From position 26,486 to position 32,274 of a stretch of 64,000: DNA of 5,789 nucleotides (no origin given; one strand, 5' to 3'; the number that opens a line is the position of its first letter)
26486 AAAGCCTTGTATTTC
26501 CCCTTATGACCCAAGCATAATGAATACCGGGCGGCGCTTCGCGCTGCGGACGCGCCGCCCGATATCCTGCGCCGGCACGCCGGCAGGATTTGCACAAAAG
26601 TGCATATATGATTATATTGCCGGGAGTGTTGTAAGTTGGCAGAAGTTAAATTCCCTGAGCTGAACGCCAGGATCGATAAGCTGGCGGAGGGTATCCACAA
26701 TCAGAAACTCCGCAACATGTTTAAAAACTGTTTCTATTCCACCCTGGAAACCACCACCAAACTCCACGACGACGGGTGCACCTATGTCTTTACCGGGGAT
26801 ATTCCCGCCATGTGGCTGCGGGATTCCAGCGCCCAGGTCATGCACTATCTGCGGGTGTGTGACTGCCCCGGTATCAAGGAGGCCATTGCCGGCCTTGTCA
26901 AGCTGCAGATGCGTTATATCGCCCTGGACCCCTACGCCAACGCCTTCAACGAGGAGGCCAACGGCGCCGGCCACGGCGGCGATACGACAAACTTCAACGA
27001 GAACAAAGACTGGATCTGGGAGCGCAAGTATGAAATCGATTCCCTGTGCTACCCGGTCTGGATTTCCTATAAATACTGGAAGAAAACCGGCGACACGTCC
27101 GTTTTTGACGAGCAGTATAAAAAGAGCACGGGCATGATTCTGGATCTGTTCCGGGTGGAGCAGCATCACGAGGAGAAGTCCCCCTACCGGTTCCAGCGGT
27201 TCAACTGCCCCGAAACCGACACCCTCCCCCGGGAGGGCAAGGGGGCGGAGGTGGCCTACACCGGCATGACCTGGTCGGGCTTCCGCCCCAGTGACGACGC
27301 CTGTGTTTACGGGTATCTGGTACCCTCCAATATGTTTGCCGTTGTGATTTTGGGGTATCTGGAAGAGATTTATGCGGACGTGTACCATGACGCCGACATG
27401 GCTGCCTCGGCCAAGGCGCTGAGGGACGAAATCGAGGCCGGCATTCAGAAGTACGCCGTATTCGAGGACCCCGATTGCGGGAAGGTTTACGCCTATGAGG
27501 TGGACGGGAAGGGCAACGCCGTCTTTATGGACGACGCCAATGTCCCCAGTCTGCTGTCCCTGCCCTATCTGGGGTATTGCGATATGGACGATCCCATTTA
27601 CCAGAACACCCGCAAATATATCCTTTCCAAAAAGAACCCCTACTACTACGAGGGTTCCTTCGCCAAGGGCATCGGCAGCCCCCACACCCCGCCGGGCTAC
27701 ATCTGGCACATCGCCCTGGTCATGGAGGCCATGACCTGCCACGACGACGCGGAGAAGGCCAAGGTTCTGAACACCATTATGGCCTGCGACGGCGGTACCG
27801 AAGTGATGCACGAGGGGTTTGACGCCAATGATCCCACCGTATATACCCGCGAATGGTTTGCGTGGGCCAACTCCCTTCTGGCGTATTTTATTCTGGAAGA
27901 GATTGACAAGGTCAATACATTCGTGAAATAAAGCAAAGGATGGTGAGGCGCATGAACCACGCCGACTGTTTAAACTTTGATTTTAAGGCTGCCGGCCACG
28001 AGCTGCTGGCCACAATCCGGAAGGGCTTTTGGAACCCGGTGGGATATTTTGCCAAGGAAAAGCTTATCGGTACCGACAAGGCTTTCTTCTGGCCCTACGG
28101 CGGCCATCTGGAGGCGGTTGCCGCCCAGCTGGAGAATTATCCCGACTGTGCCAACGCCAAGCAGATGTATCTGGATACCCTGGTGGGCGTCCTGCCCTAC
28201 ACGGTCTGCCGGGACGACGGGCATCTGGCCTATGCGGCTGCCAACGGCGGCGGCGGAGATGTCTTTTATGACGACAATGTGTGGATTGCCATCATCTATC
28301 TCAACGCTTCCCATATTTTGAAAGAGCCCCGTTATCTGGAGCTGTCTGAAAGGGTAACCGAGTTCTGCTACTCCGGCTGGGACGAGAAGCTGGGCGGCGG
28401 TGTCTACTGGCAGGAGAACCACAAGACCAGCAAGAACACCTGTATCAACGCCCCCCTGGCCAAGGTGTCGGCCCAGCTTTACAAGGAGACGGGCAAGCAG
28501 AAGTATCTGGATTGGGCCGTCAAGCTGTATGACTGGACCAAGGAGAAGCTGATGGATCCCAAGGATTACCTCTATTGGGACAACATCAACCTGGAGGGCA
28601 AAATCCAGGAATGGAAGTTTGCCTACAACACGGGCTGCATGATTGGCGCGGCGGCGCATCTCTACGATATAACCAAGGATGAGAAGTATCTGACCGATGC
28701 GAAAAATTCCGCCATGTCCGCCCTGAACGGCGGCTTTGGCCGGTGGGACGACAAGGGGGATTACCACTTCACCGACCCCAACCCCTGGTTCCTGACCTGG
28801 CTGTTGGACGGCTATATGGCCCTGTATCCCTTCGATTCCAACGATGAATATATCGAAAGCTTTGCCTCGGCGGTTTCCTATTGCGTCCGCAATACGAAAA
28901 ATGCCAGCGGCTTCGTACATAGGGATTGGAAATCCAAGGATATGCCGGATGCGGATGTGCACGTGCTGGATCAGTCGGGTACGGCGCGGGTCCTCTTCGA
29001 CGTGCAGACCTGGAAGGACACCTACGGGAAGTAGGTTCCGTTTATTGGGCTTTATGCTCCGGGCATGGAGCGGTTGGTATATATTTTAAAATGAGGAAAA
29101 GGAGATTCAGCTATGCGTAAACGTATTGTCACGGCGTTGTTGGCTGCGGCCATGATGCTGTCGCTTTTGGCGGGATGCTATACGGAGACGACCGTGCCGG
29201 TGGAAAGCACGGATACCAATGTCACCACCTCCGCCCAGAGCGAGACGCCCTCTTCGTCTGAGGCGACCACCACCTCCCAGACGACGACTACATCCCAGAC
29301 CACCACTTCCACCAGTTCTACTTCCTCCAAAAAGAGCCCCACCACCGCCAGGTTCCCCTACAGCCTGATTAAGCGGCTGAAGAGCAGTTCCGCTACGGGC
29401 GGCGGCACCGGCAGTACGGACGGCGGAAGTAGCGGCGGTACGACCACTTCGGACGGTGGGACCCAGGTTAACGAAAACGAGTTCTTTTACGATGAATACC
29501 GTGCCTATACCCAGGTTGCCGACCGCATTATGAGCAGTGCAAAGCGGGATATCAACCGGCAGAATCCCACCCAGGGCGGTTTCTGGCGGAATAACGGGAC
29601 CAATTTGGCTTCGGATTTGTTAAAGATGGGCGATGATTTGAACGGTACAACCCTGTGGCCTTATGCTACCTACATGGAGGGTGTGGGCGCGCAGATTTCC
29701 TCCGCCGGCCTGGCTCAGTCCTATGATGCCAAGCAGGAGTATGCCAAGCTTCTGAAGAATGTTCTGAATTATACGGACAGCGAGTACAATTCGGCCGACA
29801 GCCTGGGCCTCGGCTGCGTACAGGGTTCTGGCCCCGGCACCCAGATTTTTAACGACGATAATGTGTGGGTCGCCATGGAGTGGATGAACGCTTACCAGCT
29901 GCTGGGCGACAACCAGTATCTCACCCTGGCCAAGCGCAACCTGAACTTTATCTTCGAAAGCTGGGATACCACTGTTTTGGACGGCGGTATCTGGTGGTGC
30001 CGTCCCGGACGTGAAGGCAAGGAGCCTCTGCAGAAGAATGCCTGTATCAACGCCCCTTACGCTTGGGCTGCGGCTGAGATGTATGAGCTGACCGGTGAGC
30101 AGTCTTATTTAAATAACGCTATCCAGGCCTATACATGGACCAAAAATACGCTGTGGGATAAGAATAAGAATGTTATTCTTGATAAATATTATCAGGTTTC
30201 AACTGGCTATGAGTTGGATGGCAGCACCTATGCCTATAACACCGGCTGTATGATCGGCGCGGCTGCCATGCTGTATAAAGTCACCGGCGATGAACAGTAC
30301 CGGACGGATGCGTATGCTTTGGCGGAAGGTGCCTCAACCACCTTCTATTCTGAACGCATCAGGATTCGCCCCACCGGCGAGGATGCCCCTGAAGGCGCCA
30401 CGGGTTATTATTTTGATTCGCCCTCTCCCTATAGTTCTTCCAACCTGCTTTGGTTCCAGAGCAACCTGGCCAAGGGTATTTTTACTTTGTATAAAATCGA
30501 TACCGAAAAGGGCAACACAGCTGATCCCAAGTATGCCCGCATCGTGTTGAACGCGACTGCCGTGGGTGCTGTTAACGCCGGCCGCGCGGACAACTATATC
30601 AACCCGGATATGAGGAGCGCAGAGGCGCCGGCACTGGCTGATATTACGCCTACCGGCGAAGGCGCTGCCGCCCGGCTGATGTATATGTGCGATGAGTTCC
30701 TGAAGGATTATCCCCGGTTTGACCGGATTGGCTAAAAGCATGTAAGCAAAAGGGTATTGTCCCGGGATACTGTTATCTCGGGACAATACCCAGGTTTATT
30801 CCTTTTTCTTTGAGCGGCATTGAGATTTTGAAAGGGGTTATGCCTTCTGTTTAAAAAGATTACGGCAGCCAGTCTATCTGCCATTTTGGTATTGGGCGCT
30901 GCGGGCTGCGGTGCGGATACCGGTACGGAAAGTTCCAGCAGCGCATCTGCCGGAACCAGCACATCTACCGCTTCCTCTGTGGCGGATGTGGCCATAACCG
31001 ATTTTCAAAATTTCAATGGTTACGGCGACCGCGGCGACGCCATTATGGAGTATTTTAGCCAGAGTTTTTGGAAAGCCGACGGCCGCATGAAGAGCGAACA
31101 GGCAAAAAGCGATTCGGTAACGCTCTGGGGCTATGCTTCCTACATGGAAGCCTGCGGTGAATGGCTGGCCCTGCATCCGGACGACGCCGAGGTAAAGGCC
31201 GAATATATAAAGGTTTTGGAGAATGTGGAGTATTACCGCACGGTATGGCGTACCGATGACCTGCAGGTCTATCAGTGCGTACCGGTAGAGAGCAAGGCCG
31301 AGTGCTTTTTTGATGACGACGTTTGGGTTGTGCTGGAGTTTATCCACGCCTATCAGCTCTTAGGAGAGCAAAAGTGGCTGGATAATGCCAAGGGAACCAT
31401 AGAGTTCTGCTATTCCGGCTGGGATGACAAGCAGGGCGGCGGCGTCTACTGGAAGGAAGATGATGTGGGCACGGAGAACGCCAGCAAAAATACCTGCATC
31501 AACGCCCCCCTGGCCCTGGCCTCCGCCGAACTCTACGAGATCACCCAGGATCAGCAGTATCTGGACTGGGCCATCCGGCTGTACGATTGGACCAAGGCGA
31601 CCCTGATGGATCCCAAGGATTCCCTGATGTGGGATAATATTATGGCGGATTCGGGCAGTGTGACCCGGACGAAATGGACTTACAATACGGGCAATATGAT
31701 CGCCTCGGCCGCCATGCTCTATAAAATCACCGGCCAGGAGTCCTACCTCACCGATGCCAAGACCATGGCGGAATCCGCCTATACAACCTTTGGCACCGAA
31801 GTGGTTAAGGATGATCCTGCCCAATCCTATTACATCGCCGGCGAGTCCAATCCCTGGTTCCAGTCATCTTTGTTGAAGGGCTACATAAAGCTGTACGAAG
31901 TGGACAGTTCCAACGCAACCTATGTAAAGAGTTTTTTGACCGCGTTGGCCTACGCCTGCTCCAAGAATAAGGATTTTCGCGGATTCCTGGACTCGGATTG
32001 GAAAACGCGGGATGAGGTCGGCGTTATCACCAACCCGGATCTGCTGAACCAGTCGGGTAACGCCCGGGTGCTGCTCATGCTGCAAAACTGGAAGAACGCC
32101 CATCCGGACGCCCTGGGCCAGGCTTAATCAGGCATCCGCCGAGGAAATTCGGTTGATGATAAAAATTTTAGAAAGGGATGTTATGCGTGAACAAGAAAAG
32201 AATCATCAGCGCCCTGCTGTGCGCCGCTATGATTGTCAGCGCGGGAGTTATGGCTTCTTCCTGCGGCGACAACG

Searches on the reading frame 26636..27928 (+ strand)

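Call 11: search_protein_families(library=pfam, proteins=[window:26636-27928:+], max_evalue=0.0001)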
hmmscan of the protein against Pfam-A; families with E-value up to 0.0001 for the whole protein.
window:26636-27928:+ (431 aa): 1 family
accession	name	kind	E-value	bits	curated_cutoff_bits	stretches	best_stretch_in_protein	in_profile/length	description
PF06824.17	Glyco_hydro_125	-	2.1e-158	528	23.4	1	22-420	1-414/414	Metal-independent alpha-mannosidase (GH125)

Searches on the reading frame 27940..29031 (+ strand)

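Call 8: search_protein_families(library=pfam, proteins=[window:27940-29031:+], max_evalue=0.001)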
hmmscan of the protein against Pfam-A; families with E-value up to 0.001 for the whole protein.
window:27940-29031:+ (364 aa): 3 families
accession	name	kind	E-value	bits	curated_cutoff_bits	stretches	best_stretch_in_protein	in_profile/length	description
PF03663.20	Glyco_hydro_76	-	9.7e-41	140.9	25.9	1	97-263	74-253/366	Glycosyl hydrolase family 76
PF07470.19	Glyco_hydro_88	-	7e-08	32.3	26.6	1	112-214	75-177/352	Glycosyl Hydrolase Family 88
PF07944.18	Beta-AFase-like_GH127_cat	-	1.3e-05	24.8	24.9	1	175-256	182-253/376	Beta-L-arabinofuranosidase, GH127 catalytic domain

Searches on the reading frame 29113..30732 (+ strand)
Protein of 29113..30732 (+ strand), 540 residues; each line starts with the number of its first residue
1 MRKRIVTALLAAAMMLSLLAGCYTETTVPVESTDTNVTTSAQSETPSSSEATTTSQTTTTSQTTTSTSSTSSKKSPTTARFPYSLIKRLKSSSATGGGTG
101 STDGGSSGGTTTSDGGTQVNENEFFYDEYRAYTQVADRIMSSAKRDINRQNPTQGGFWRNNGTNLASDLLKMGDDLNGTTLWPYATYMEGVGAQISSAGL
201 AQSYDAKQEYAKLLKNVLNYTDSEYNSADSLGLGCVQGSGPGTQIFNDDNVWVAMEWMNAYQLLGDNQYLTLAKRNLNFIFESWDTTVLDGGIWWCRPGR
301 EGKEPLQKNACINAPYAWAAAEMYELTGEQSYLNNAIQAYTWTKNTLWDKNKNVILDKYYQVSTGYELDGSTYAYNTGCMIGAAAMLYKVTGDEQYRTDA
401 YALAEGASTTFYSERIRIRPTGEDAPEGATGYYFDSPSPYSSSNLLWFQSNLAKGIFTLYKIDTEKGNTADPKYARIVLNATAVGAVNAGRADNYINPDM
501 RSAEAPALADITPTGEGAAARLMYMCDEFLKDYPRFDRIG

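Call 8: search_protein_families(library=pfam, proteins=[window:29113-30732:+], max_evalue=0.001)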
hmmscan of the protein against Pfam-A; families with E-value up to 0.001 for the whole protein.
window:29113-30732:+ (540 aa): 2 families
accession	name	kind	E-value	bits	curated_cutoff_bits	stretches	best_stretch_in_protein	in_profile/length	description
PF03663.20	Glyco_hydro_76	-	3.9e-35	122.5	25.9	1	243-414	82-258/366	Glycosyl hydrolase family 76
PF07944.18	Beta-AFase-like_GH127_cat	-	0.00016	21.3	24.9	0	304-403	167-254/376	Beta-L-arabinofuranosidase, GH127 catalytic domain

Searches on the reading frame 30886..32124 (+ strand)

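Call 8: search_protein_families(library=pfam, proteins=[window:30886-32124:+], max_evalue=0.001)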
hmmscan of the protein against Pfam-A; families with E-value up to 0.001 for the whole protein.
window:30886-32124:+ (413 aa): 4 families
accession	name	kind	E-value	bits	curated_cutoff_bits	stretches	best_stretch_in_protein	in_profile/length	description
PF03663.20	Glyco_hydro_76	-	1.4e-42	147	25.9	1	54-355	10-310/366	Glycosyl hydrolase family 76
PF07944.18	Beta-AFase-like_GH127_cat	-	2e-07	30.8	24.9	0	205-239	175-210/376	Beta-L-arabinofuranosidase, GH127 catalytic domain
PF07221.17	GlcNAc_2-epim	-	1.7e-06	28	23.4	1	147-264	219-335/347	N-acylglucosamine 2-epimerase (GlcNAc 2-epimerase)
PF06662.19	C5-epim_C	-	0.00095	19.1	23.3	0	216-318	41-143/188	D-glucuronyl C5-epimerase C-terminus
